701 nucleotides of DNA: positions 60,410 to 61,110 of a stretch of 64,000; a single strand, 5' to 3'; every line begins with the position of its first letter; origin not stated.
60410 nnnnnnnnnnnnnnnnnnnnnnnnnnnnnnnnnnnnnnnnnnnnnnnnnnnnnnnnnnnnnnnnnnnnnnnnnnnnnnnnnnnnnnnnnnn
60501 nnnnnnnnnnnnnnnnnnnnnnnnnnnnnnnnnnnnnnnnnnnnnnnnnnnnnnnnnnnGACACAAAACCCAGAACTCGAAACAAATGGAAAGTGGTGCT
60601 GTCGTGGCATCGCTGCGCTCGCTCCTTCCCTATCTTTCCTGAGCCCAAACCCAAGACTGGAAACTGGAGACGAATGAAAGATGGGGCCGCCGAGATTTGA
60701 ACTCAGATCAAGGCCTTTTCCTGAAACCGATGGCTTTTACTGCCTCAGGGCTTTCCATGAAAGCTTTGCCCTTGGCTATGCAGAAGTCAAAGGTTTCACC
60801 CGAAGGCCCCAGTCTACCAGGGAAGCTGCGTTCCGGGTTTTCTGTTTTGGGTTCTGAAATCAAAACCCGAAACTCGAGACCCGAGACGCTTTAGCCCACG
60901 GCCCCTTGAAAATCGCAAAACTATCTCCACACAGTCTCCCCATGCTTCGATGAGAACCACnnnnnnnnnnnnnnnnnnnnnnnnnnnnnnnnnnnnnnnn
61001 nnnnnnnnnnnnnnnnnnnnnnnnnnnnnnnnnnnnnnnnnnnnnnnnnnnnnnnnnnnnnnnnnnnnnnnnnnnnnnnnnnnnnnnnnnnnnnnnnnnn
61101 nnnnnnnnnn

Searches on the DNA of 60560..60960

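Call 46: search_rna_families(source=window, start=60560, end=60960, threshold=evalue, max_evalue=10, show_alignments=2)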
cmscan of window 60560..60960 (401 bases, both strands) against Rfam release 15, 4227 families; matches with E-value up to 10: 8.
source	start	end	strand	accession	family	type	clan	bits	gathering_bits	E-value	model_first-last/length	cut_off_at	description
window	60823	60891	+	RF03834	mir-3173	Gene; miRNA;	-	21.4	84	0.21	1-80/80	no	mir-3173 microRNA precursor family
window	60825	60892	+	RF00256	mir-196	Gene; miRNA;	-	20.7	55.4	0.038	1-77/77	no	mir-196 microRNA precursor family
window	60828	60891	+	RF03566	mir-4875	Gene; miRNA;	-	19.1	90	0.33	1-73/73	no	mir-4875 microRNA precursor family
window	60830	60887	+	RF00997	mir-942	Gene; miRNA;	-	17.4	100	1.2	1-86/86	no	mir-942 microRNA precursor family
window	60683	60715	-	RF01684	mascRNA-menRNA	Gene;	-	15.5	42.5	2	1-56/56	no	MALAT1-associated small cytoplasmic RNA/MEN beta RNA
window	60822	60928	-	RF01797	fstAT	Gene; antitoxin;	-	15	72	6.4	1-94/94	no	Fst antitoxin sRNA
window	60682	60746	-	RF00005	tRNA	Gene; tRNA;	CL00001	14.4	29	3.9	1-71/71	no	tRNA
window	60561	60593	+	RF02248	Six3os1_3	Gene; lncRNA;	-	8.8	40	9.3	47-75/75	no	Six3os1 conserved region 3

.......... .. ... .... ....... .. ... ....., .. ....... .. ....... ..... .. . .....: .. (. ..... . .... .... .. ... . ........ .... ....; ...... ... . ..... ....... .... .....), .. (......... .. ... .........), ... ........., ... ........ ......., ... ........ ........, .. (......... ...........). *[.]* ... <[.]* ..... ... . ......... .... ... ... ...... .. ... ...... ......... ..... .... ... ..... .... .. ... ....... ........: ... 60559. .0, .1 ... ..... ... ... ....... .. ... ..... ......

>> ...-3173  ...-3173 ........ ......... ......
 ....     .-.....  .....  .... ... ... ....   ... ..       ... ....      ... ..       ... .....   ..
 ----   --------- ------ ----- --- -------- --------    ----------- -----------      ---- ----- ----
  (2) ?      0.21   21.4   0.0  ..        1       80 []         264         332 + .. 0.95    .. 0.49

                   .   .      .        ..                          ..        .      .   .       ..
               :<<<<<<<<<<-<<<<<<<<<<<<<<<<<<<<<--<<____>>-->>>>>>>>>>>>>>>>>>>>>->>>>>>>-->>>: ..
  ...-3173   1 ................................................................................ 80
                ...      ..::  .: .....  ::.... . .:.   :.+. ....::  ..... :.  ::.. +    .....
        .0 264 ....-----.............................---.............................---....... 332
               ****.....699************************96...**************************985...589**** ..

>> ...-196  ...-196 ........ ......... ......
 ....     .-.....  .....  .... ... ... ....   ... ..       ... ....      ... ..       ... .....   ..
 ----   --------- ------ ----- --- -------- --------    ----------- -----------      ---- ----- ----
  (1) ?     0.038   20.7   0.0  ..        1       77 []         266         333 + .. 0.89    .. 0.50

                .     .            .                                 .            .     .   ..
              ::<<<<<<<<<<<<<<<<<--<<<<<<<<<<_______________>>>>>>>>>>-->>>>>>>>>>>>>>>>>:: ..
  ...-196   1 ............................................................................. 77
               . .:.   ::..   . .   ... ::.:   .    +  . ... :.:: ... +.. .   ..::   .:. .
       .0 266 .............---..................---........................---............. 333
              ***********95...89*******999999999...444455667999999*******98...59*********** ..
